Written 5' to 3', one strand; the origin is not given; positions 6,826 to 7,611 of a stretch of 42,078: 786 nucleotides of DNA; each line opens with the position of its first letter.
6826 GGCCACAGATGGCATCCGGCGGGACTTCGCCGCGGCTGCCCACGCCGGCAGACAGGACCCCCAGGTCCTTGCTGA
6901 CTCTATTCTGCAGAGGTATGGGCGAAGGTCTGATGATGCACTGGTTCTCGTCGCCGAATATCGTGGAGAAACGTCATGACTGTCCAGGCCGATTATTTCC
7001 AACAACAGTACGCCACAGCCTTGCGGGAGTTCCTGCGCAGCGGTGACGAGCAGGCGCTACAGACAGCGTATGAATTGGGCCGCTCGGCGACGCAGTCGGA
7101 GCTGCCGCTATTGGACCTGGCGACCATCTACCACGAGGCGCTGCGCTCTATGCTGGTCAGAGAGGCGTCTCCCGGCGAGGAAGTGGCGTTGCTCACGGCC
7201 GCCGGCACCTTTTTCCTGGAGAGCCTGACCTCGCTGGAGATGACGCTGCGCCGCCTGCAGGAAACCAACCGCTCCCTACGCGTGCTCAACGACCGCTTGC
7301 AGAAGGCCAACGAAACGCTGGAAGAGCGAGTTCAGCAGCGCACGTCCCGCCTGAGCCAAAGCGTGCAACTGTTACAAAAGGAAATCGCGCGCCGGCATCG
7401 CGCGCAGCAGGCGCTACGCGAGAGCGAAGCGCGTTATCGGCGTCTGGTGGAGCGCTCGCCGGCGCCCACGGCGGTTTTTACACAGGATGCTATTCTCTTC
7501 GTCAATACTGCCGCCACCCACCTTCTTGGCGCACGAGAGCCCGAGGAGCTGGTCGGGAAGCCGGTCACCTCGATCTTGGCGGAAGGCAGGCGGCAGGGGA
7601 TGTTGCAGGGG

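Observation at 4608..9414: Stressosome module (RsbR-RsbS-RsbT-RsbX) wired to a PAS/GAF histidine kinase through an RsbU_N-like domain instead of sigma-B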

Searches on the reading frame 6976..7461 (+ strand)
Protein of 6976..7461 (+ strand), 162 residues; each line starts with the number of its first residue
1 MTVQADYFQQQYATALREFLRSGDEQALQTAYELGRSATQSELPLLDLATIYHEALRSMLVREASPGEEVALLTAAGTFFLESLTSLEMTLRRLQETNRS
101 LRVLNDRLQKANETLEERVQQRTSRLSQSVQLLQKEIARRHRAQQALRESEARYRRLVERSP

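Call 11: find_homologous_proteins(query=window:6976-7461:+, max_evalue=0.001)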
Query seq(162 aa) (162 aa): 3 proteins with E <= 0.001 among 267 candidates.
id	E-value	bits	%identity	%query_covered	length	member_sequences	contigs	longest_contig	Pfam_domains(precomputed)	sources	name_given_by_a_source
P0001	3.9e-11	61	40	90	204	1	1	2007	PF08673.16,PF07730.20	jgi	jgi:signal transduction histidine kinase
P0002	2.9e-7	49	51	41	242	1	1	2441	PF13185.13,PF01590.33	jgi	jgi:hypothetical protein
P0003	1.3e-5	43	37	51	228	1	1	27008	PF08447.19,PF13426.14,PF00989.32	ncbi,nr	ncbi:MAG: PAS domain S-box protein, partial [Candidatus Marinimicrobia bacterium]|nr:PAS domain S-bo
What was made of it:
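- Tried and rejected: The word-indexed protein search with the N-terminal 162 aa returned only 3 hits (call 11).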

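Call 15: search_solved_structures(query=window:6976-7455:+, max_evalue=10, show_alignments=2)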
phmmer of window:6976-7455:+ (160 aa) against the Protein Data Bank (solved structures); distinct sequences matched with E-value up to 10: 3.
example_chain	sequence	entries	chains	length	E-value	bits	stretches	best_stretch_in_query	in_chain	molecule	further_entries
9dsm_A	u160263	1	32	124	0.027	18.1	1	86-159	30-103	Sjogren's Syndrome Nuclear Autoantigen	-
6lp3_A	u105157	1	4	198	1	13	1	69-148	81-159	Uncharacterized protein YMR124W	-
5oi7_A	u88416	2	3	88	9.7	9.8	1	113-153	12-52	Centrosomal protein of 85 kDa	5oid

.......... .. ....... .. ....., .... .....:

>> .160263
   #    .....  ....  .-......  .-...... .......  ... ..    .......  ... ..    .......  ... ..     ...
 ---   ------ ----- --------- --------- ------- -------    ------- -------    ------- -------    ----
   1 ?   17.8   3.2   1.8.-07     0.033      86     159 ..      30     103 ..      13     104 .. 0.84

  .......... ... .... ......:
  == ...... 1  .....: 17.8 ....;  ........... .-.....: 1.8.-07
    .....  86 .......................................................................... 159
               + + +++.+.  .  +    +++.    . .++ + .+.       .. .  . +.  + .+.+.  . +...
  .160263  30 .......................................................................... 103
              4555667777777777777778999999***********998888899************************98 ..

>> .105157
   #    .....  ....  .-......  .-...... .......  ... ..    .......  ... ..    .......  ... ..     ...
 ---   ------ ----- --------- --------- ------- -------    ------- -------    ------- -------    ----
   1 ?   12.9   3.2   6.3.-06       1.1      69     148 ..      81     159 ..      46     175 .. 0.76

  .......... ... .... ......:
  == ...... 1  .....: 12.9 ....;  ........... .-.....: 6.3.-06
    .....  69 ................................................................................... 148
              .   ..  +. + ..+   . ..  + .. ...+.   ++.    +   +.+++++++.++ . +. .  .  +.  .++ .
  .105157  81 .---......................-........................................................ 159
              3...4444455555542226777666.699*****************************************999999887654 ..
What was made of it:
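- Single-sequence phmmer against PDB found only coiled-coil noise (call 15).
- Tried and rejected: Single-sequence phmmer of kinase aa 1-160 against PDB gave only coiled-coil noise (call 15).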

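Call 45: search_solved_structures(query=A4, max_evalue=10, show_alignments=2)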
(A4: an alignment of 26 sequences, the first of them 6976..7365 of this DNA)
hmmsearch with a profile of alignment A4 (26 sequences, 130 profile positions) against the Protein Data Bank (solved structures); distinct sequences matched with E-value up to 10: 8.
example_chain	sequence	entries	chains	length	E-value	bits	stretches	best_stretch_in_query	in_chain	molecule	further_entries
2j70_A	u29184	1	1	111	5.7e-07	32.7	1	6-116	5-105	PHOSPHOSERINE PHOSPHATASE RSBU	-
2j6z_A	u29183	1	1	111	1.2e-06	31.6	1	6-115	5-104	PHOSPHOSERINE PHOSPHATASE RSBU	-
1w53_A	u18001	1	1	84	1.4e-05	28.1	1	6-68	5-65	PHOSPHOSERINE PHOSPHATASE RSBU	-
2j6y_A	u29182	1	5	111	1.6e-05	28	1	6-115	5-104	PHOSPHOSERINE PHOSPHATASE RSBU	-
2zdi_C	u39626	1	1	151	0.14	15.2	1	81-128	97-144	Prefoldin subunit alpha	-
1mz9_A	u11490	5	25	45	0.23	14.5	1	91-121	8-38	cartilage oligomeric matrix protein | Cartilage Oligomerization matrix protein (coiled-coil domain)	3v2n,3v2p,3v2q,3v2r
1fbm_A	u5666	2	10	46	0.24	14.5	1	91-121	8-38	PROTEIN (CARTILAGE OLIGOMERIC MATRIX PROTEIN) | CARTILAGE OLIGOMERIC MATRIX PROTEIN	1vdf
8qhp_A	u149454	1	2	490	7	9.7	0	54-122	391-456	Cysteine--tRNA ligase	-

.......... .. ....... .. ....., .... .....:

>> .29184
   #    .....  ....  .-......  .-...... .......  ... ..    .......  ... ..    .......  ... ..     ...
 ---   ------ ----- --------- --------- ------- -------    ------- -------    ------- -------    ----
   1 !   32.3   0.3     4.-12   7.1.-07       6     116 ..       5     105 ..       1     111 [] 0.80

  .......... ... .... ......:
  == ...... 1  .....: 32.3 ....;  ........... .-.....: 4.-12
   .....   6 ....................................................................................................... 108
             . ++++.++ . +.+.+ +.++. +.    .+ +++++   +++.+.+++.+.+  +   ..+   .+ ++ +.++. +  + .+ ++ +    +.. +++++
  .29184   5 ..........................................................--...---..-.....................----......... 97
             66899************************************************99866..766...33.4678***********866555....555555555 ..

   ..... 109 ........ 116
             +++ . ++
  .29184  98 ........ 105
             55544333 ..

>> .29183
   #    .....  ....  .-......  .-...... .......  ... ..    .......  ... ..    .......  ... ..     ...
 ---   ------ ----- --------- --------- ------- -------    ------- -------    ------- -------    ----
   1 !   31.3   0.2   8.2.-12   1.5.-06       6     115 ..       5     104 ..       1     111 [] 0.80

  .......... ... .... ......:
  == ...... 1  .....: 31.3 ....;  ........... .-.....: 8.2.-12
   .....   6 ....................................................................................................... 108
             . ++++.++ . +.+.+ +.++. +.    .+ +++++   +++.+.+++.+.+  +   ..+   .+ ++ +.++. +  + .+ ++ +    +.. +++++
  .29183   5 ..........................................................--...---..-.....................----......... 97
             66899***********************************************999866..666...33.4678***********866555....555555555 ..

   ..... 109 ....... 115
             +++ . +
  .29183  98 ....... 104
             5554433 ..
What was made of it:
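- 6976..7260 (+): Histidine kinase aa 1-95: RsbU_N-type helical domain, the presumed RsbT docking and dimerisation module. Profile search finds RsbU structures 2j70, 2j6z, 1w53 and 2j6y, 6e-7 to 2e-5 (call 45).
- On RsbU_N domain (Pfam PF08673), the RsbT recruitment domain: Family profile to RsbU structures, 6e-7 (call 45).
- Closest known: Bacillus subtilis / Listeria RsbRST-RsbU-RsbV-RsbW-sigmaB-RsbX. Same: The RsbT docking domain RsbU_N is homologous (call 45).
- A family profile finds RsbU N-domain structures as the top four PDB hits, and the alignment runs on into the RsbU linker (call 45). The family profile's four best PDB hits are all RsbU (call 45).
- Tried and rejected: A family profile was needed (call 45).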

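Call 46: find_homologous_proteins(query=A4, max_evalue=0.00001)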
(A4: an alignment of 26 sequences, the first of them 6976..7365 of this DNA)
Query A4 (26 sequences) (130 aa, profile of the alignment): 76 proteins with E <= 0.00001 among 3787 candidates.
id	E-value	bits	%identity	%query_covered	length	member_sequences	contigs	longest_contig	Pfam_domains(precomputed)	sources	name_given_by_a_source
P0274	1.4e-39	153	50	75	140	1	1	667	PF08673.16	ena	-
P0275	3.3e-39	152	43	92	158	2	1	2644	PF08673.16,PF00512.32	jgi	jgi:signal transduction histidine kinase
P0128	6.4e-39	151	38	88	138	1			PF08673.16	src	-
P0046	1.1e-38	150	41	88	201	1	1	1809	PF13426.14,PF13188.14,PF08673.16,PF00989.32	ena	-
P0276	5.5e-37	144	32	88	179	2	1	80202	PF13426.14,PF13188.14,PF08673.16,PF00989.32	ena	-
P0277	1.6e-36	143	37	93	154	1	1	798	PF08673.16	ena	-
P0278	7.7e-36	141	35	82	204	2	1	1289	PF13188.14,PF08673.16,PF00989.32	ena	-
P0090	1.3e-35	140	46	84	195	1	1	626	PF08673.16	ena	-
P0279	4.2e-35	138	39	78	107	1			PF08673.16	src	-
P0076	3.7e-34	135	37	85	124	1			PF08673.16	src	-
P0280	4.6e-34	135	38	79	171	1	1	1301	PF08673.16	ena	-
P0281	6.1e-34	135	36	85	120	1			PF08673.16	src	-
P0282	1.7e-33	133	41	87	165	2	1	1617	PF08673.16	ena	-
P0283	1.8e-33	133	38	89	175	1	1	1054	PF08673.16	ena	-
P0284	1.9e-33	133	35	94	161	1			PF08673.16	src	-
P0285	4.1e-33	132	43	75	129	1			PF08673.16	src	-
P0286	1.1e-32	130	35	90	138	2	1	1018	PF08673.16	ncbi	-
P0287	4.0e-32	129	45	68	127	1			PF08673.16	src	-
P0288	5.7e-32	128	36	95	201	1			PF08673.16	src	-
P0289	6.2e-32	128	32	94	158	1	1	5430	PF08673.16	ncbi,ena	-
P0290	2.1e-31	126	37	88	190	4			PF08673.16,PF07730.20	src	-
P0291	2.2e-31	126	38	85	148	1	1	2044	PF08673.16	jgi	jgi:signal transduction histidine kinase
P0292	4.6e-31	125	41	75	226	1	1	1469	PF13185.13,PF08673.16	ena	-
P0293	4.8e-31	125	35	95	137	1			PF08673.16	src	-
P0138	8.1e-31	124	41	74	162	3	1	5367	PF08673.16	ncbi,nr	ncbi:MAG: hypothetical protein HOQ28_09305, partial [Thermoleophilia bacterium]|nr:hypothetical prot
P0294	3.9e-30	122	35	95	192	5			PF08673.16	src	-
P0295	4.8e-30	122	36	78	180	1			PF08673.16,PF00989.32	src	-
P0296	4.9e-30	122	36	88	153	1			PF13188.14,PF08673.16,PF08448.17,PF00989.32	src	-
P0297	7.7e-30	121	35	82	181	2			PF08447.19,PF08673.16,PF08448.17,PF00989.32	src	-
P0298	9.8e-30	121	45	63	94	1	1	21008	PF08673.16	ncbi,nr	ncbi:MAG: diguanylate cyclase, partial [Nitrospirae bacterium]|nr:diguanylate cyclase [Nitrospirota 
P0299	7.0e-29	118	43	72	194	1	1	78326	PF08673.16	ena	-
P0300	9.0e-29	118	44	69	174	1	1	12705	PF08673.16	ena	-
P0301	1.2e-28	117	47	84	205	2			PF13188.14,PF08673.16,PF08448.17,PF00989.32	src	-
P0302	1.6e-28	117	39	72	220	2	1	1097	PF08673.16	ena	-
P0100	1.6e-28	117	41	72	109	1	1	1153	PF08673.16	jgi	jgi:LPS sulfotransferase NodH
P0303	1.7e-28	117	41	88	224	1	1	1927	PF08673.16,PF00512.32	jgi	jgi:signal transduction histidine kinase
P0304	1.8e-28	117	42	74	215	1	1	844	PF08673.16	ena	-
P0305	2.6e-28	116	31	97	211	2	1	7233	PF08673.16,PF07730.20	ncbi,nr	ncbi:MAG TPA: phosphatase RsbU N-terminal domain-containing protein, partial [Steroidobacteraceae ba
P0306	3.4e-28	116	37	88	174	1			PF08673.16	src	-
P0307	4.1e-28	116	43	71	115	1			PF08673.16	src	-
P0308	1.7e-27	114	44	68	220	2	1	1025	PF01590.33,PF08673.16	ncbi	-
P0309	2.3e-27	113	38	65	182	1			PF08673.16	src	-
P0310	4.0e-27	112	40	60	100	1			PF08673.16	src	-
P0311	7.2e-27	112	38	75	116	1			PF08673.16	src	-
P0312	1.1e-26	111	43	70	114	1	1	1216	PF08673.16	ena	-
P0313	1.3e-26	111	34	88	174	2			PF08673.16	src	-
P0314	1.4e-26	111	41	63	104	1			PF08673.16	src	-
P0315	1.7e-26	110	39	89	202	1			PF13426.14,PF13188.14,PF08673.16,PF08448.17,PF00989.32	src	-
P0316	3.4e-26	109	39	77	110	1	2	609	PF08673.16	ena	-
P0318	1.4e-25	107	33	75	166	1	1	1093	PF08673.16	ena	-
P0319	1.5e-25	107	37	69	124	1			PF08673.16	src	-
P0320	2.6e-25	107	34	41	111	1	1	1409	PF08673.16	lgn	-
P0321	2.7e-25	107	37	88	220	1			PF08673.16,PF07730.20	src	-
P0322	4.4e-25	106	38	74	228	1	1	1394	PF13185.13,PF08673.16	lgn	-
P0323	6.1e-25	105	36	65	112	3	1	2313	PF08673.16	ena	-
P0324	6.8e-25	105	35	65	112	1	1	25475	PF08673.16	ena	-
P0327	3.3e-24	103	35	72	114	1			PF08673.16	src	-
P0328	5.6e-24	102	35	79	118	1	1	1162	PF08673.16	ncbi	ncbi:MAG: phosphatase RsbU N-terminal domain-containing protein, partial [Acidimicrobiales bacterium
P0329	5.6e-24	102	47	68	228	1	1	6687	PF08673.16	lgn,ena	-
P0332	4.9e-23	99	40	66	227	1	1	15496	PF01590.33,PF08673.16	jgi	jgi:hypothetical protein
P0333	6.1e-23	99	38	65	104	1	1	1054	PF08673.16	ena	-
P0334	1.7e-22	98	30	92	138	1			PF08673.16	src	-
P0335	2.1e-22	97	38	68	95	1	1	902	PF08673.16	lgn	-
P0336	3.3e-22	97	36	65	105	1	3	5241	PF08673.16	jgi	jgi:hypothetical protein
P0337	1.3e-21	95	36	65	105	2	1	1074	PF08673.16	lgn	-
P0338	8.0e-19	86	36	66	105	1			PF08673.16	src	-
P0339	1.1e-18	85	37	59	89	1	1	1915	PF08673.16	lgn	-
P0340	3.0e-18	84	39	54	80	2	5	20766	PF08673.16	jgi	jgi:hypothetical protein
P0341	1.2e-17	82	49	41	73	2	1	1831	PF08673.16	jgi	-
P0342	2.1e-16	78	44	45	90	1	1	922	PF08673.16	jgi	-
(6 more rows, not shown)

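Call 60: predict_structure(alignment_id=A5)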
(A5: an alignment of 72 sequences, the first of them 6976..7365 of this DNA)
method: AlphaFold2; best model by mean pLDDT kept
length: 130 residues; sequences in the alignment: 72
mean_pLDDT: 95.7   pTM: 0.80
mean pLDDT of the five models: 95.7, 95.6, 95.2, 94.6, 94.2
residues with pLDDT >= 90: 122; 70-90: 7; 50-70: 1; < 50: 0
segments of 3 or more residues with pLDDT < 50: none
pLDDT, mean of each block of 10 residues (from residue 1): 90 97 96 97 96 96 89 97 96 97 99 98 97
secondary structure, 60 per line:
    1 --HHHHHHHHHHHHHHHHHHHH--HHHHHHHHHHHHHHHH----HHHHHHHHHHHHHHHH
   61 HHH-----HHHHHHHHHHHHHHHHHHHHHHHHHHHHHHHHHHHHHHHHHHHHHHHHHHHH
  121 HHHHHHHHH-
elements in order: H3-22 H25-40 H45-63 H69-129
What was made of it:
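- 6976..7260 (+): AF2 pLDDT 95.7 with helices 3-22, 25-40, 45-63 and 69 onward (call 60).
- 7261..7470 (+): Histidine kinase aa 96-165: long linker helix, continuous with the last RsbU_N helix; presumed dimeric coiled coil. AF2 predicts one helix from 69 to 129, the end of the modelled construct (call 60).
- On RsbU_N domain (Pfam PF08673), the RsbT recruitment domain: The AF2 helix pattern fits (call 60).
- AF2 gives three short helices plus a long helix continuing into the linker, pLDDT 95.7 (call 60).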

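Call 63: fold_search(model_id=the predicted structure, library=pdb)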
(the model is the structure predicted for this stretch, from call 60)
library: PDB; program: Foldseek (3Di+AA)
matches with E <= 10: 264; with E <= 0.001: 0
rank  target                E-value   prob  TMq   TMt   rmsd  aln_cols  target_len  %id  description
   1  5jtg_E                2.4e-01  0.57  0.31  0.14  14.2       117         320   16  Crystal structure of Thermotoga maritima mutant D89K/D253K (released 2017-01-25)
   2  2j6y_A                2.8e-01  0.97  0.45  0.67   5.8        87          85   16  Structural and Functional Characterisation of partner switching regulating the environmental stress response in Bacill (released 2007-02-13)
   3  1w53                  3.0e-01  0.97  0.43  0.66   5.7        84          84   14  Kinase recruitment domain of the stress phosphatase RsbU (released 2004-08-05)
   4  2j6z                  3.7e-01  0.96  0.43  0.63   5.7        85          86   13  Structural and functional characterisation of partner-switching regulating the environmental stress response in B. subti (released 2007-02-13)
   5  5jtg_C                3.7e-01  0.44  0.31  0.14  13.9       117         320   16  Crystal structure of Thermotoga maritima mutant D89K/D253K (released 2017-01-25)
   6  5n8y_M                4.0e-01  0.96  0.53  0.62   3.2       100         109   19  KaiCBA circadian clock backbone model based on a Cryo-EM density (released 2017-03-29)
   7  2iub_A                4.0e-01  0.44  0.31  0.13  14.1       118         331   16  Crystal structure of a divalent metal ion transporter CorA at 2.9 A resolution. (released 2006-08-03)
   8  1yo7_A                4.5e-01  0.33  0.28  0.29  10.1       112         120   25  Re-engineering topology of the homodimeric ROP protein into a single-chain 4-helix bundle (released 2005-02-15)
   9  5jtg_B                4.7e-01  0.41  0.31  0.14  14.1       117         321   16  Crystal structure of Thermotoga maritima mutant D89K/D253K (released 2017-01-25)
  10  4g86_A                5.3e-01  0.85  0.47  0.24   3.6        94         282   17  Crystal structure of the redox-active cofactor DBMIB bound to the full length circadian clock protein KaiA from Synech (released 2012-10-24)
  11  4i0u_H                6.0e-01  0.35  0.31  0.13  14.1       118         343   16  Improved structure of Thermotoga maritima CorA at 2.7 A resolution (released 2013-03-06)
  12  1r8j_A                6.7e-01  0.89  0.52  0.28   3.3        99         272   19  Crystal Structure of Circadian Clock Protein KaiA from Synechococcus elongatus (released 2004-06-01)
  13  2j6y_B                6.7e-01  0.80  0.40  0.62   5.7        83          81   14  Structural and Functional Characterisation of partner switching regulating the environmental stress response in Bacill (released 2007-02-13)
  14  2iub_H                6.7e-01  0.33  0.31  0.13  14.1       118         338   16  Crystal structure of a divalent metal ion transporter CorA at 2.9 A resolution. (released 2006-08-03)
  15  2j70                  7.1e-01  0.91  0.43  0.67   5.6        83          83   16  Structural and functional characterisation of partner-switching regulating the environmental stress response in B. subti (released 2007-02-13)
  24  2j6y_D                1.0e+00  0.77  0.42  0.64   5.9        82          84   16  Structural and Functional Characterisation of partner switching regulating the environmental stress response in Bacill (released 2007-02-13)
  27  2j6y_C                1.1e+00  0.69  0.41  0.60   6.0        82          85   16  Structural and Functional Characterisation of partner switching regulating the environmental stress response in Bacill (released 2007-02-13)
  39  2j6y_E                1.5e+00  0.63  0.41  0.63   5.7        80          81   16  Structural and Functional Characterisation of partner switching regulating the environmental stress response in Bacill (released 2007-02-13)
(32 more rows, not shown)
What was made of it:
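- On RsbU_N domain (Pfam PF08673), the RsbT recruitment domain: RsbU structures rank 2-4 in Foldseek (probability 0.97, TM 0.63-0.67) but with E about 0.3 (call 63).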
